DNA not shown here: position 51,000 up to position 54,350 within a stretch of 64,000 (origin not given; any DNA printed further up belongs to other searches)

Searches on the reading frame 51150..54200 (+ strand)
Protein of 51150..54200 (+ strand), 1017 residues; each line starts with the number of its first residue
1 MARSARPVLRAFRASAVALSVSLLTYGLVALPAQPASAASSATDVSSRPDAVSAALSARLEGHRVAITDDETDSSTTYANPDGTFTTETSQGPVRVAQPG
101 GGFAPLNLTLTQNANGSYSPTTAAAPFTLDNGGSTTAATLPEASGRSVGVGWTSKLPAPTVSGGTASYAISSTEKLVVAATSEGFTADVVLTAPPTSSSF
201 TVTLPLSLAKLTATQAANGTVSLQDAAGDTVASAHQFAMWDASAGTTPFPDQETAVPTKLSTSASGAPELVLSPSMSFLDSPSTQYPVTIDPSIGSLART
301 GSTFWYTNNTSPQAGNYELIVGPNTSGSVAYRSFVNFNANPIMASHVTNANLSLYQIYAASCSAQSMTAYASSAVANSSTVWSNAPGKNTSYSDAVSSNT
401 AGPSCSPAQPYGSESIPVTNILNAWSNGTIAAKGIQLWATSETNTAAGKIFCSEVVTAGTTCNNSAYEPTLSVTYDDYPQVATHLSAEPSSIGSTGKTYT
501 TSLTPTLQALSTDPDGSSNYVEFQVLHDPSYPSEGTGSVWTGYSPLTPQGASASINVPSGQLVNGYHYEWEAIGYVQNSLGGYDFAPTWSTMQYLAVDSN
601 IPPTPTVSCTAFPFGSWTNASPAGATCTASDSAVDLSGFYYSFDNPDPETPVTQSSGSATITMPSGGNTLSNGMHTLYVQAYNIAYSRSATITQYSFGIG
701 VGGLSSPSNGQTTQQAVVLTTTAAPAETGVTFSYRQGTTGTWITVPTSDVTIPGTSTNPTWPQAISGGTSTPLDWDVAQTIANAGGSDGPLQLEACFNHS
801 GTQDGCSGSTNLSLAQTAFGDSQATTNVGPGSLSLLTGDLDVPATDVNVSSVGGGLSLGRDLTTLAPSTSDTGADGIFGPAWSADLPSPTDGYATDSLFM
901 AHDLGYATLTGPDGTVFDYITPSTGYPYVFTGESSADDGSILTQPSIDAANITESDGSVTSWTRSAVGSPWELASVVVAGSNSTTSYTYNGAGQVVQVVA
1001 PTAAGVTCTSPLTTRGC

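Call 74: search_protein_families(library=pfam, proteins=[window:51150-54200:+], max_evalue=1)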
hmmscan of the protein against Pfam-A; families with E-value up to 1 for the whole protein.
window:51150-54200:+ (1017 aa): 1 family
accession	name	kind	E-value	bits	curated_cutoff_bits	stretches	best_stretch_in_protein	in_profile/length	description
PF05593.20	RHS_repeat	-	0.1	13.5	22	1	981-1001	14-34/38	RHS Repeat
